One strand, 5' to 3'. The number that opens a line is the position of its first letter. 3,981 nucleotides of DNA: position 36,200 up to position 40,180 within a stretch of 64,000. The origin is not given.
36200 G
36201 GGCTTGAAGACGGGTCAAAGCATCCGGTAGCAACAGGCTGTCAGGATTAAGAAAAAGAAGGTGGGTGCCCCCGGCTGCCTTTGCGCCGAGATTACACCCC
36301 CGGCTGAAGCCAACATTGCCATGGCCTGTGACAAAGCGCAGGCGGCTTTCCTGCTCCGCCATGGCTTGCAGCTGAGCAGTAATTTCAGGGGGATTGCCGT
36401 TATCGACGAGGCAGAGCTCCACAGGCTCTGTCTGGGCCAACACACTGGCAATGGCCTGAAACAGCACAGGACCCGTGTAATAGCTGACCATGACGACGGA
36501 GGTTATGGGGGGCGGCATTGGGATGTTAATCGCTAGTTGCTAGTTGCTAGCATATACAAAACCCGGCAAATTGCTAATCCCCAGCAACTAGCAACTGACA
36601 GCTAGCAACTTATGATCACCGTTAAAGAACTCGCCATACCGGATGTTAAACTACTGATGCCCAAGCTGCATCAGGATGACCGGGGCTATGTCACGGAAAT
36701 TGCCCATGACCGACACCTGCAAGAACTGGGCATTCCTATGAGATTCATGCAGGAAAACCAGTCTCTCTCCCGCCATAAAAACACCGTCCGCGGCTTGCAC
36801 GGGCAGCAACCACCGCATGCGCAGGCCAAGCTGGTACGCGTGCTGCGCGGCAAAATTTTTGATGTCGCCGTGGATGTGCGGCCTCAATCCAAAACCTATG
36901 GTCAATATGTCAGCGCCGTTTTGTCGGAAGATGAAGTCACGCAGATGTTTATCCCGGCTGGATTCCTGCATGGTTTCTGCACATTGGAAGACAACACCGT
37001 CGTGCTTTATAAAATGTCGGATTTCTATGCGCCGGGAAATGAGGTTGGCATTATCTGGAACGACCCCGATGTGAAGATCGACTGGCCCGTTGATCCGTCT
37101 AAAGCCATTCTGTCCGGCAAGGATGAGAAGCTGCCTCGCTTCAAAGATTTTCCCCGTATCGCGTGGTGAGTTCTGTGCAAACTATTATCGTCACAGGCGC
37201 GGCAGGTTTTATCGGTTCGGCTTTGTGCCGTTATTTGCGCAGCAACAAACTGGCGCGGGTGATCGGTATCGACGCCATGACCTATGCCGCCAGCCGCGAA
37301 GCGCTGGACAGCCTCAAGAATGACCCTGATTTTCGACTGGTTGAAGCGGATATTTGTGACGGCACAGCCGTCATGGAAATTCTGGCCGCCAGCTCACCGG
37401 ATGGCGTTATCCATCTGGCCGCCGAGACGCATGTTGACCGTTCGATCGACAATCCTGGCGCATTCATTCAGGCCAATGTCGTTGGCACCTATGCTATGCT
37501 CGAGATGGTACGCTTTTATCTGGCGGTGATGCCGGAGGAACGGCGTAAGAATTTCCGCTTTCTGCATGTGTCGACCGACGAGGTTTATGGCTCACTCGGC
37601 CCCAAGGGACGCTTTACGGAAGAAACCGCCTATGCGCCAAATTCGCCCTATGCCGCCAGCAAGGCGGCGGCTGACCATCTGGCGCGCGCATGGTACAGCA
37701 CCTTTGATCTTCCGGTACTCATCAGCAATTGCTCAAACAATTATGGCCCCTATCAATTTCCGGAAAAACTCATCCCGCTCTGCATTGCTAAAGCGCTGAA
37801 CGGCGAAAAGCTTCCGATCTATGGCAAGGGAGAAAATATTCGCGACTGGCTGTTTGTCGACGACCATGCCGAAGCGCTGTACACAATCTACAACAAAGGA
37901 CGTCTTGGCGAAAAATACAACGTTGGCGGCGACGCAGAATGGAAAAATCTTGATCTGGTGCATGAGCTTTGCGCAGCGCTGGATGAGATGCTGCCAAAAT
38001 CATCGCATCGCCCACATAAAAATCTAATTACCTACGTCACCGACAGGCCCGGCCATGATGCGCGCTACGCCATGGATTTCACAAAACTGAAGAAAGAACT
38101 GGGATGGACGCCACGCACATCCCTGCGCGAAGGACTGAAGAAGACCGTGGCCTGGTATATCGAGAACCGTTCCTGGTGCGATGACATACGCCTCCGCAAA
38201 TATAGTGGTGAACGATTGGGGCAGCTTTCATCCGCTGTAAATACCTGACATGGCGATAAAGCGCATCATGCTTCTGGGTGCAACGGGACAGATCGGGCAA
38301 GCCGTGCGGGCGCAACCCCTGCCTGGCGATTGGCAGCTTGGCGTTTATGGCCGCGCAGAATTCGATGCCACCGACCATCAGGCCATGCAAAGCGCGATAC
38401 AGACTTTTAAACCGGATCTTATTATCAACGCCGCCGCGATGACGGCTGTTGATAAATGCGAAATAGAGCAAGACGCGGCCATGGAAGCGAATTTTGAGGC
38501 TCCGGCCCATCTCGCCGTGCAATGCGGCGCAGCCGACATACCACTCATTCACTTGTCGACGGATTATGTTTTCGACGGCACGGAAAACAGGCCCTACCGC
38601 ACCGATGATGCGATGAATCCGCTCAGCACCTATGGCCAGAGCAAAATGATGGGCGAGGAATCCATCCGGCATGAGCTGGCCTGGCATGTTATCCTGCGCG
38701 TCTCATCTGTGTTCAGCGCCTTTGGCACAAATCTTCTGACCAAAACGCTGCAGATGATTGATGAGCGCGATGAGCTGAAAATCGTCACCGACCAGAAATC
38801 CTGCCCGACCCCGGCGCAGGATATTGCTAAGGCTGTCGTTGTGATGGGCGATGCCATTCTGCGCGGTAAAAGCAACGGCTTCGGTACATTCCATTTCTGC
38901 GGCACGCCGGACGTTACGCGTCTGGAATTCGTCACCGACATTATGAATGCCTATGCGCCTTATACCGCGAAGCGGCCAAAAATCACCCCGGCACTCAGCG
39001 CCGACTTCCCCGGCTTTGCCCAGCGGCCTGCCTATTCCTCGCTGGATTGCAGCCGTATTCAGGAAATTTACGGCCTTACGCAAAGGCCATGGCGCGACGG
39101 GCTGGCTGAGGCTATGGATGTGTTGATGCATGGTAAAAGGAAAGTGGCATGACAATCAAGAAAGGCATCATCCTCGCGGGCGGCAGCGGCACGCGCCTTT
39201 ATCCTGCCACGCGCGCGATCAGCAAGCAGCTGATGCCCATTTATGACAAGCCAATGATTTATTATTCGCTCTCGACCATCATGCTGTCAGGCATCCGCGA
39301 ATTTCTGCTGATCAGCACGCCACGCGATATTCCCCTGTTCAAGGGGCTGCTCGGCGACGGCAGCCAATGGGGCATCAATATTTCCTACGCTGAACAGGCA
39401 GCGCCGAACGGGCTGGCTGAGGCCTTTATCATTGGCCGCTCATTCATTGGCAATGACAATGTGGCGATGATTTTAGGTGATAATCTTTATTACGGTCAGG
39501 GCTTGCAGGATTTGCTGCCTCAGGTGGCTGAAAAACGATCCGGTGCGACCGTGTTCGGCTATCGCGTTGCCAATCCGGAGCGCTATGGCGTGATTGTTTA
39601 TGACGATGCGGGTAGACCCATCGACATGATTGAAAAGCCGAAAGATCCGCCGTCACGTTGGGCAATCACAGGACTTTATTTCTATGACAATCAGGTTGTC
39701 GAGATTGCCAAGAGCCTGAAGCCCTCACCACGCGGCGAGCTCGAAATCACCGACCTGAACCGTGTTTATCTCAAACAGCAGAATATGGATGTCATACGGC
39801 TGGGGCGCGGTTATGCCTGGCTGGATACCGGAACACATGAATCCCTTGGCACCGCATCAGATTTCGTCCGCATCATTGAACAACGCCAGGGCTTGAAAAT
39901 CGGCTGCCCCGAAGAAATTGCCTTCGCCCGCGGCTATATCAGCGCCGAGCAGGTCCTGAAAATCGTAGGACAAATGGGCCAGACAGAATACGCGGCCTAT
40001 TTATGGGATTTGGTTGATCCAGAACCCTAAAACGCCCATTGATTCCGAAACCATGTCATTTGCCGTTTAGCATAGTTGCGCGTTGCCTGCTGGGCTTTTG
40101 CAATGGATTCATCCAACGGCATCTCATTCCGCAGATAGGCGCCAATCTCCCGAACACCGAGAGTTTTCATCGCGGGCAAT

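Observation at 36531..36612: TTGCTAG tandem repeats arranged as a long interrupted palindrome filling the GT2/rfbCBDA divergent promoter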

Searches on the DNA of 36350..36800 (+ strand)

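Call 60: search_rna_families(source=window, start=36350, end=36800, threshold=evalue, max_evalue=1)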
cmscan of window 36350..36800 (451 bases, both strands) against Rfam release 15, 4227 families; matches with E-value up to 1: 1.
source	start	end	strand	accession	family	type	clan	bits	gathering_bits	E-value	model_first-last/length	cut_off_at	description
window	36431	36490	-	RF01546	TB6Cs1H1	Gene; snRNA; snoRNA; HACA-box;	-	17.6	40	0.34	1-66/66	no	Trypanosomatid snoRNA TB6Cs1H1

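Call 61: search_dna_similar(query=window:36519-36611:+, collection=plasmids, mode=distant, max_evalue=0.01, max_rows=15)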
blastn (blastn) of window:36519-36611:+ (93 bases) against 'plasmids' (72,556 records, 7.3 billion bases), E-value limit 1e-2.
No match.

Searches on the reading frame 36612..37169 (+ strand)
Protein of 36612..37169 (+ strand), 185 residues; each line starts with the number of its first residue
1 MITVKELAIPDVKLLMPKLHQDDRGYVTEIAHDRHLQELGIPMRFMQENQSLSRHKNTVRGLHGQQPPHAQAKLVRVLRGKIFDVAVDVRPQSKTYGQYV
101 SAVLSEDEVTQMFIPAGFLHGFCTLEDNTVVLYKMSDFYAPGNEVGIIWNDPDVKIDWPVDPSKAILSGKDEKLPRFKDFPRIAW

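Call 7: search_protein_families(library=pfam, proteins=[window:36612-37169:+])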
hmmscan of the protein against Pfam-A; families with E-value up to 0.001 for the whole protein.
window:36612-37169:+ (185 aa): 1 family
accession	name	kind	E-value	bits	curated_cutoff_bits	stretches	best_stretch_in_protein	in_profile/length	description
PF00908.23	dTDP_sugar_isom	-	2.2e-64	216.7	27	1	7-179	2-168/168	dTDP-4-dehydrorhamnose 3,5-epimerase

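Call 9: find_encoding_contigs(protein=window:36612-37169:+, flank=3000, max_places=10)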
Protein window:36612-37169:+ (185 aa): 1 contig read that carries it; 1 place shown.
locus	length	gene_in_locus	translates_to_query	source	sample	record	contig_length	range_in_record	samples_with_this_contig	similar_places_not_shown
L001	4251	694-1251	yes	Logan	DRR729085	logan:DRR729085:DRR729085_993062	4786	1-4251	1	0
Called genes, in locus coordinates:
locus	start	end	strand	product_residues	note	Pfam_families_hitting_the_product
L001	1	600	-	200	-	?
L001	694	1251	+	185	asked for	PF00908:dTDP_sugar_isom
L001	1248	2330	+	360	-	PF01073:3Beta_HSD, PF01370:Epimerase, PF02719:Polysacc_synt_2, PF04321:RmlD_sub_bind, PF16363:GDP_Man_Dehyd, PF07993:NAD_binding_4 (weak)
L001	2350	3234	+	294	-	PF01370:Epimerase, PF02719:Polysacc_synt_2 (faint), PF04321:RmlD_sub_bind, PF16363:GDP_Man_Dehyd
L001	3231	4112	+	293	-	PF00483:NTP_transferase, PF12804:NTP_transf_3 (weak)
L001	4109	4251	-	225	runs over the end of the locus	?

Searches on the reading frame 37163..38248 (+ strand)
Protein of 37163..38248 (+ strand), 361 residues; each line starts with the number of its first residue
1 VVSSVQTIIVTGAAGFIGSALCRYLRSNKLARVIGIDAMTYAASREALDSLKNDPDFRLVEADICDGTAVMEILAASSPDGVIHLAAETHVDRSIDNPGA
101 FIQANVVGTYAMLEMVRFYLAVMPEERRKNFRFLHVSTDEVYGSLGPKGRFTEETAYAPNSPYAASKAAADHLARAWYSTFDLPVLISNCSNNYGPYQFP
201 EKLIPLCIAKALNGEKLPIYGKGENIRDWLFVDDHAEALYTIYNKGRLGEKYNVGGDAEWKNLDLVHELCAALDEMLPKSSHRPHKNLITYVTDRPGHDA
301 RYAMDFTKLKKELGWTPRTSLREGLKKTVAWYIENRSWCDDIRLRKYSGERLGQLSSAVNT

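Call 7: search_protein_families(library=pfam, proteins=[window:37163-38248:+])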
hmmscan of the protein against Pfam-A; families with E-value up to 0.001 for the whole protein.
window:37163-38248:+ (361 aa): 7 families
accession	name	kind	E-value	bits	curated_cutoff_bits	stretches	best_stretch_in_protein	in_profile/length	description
PF16363.11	GDP_Man_Dehyd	-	1.5e-87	294.6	27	1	9-328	1-332/332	GDP-mannose 4,6 dehydratase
PF01370.27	Epimerase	-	5.2e-67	226.2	20.9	1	8-255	1-240/240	NAD dependent epimerase/dehydratase family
PF04321.23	RmlD_sub_bind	-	1.4e-13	51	27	1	7-173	2-135/287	RmlD substrate binding domain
PF02719.21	Polysacc_synt_2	-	8.5e-12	45.3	20.2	1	8-116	1-115/293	Polysaccharide biosynthesis protein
PF01073.25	3Beta_HSD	-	4.3e-11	42.8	22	1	9-237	1-223/280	3-beta hydroxysteroid dehydrogenase/isomerase family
PF07993.18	NAD_binding_4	-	1.5e-09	37.8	20.1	1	77-192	87-206/258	Male sterility protein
PF00106.31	adh_short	-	4.4e-05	23.5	26.6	0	6-75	1-69/195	short chain dehydrogenase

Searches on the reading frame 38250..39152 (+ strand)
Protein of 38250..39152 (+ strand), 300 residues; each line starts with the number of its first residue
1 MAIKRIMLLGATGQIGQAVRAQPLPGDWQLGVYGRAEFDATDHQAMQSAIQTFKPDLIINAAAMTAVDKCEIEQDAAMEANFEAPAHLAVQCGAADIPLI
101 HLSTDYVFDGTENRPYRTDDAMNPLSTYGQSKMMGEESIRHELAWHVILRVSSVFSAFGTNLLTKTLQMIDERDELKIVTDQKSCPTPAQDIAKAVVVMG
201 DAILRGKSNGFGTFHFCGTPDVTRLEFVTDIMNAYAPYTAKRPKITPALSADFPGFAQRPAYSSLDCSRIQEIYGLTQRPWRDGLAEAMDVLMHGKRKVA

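Call 7: search_protein_families(library=pfam, proteins=[window:38250-39152:+])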
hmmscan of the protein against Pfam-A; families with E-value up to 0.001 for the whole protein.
window:38250-39152:+ (300 aa): 5 families
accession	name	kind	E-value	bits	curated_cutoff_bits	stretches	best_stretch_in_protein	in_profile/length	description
PF04321.23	RmlD_sub_bind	-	1.4e-83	280.8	27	1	5-291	2-284/287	RmlD substrate binding domain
PF01370.27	Epimerase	-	3.2e-18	66.5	20.9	1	6-200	1-225/240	NAD dependent epimerase/dehydratase family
PF16363.11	GDP_Man_Dehyd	-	3.7e-10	40.2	27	1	37-140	58-165/332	GDP-mannose 4,6 dehydratase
PF02719.21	Polysacc_synt_2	-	4.4e-08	33.1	20.2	1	39-107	62-131/293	Polysaccharide biosynthesis protein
PF07993.18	NAD_binding_4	-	9.4e-05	22.1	20.1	1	56-156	90-209/258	Male sterility protein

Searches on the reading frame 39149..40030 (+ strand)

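Call 7: search_protein_families(library=pfam, proteins=[window:39149-40030:+])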
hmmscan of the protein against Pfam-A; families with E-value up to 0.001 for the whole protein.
window:39149-40030:+ (293 aa): 2 families
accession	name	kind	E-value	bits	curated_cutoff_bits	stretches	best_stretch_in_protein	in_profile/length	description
PF00483.29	NTP_transferase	-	1.8e-68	231.2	21.2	1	5-240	1-242/245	Nucleotidyl transferase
PF12804.13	NTP_transf_3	-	4e-06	27.5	27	1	6-136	1-121/160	MobA-like NTP transferase domain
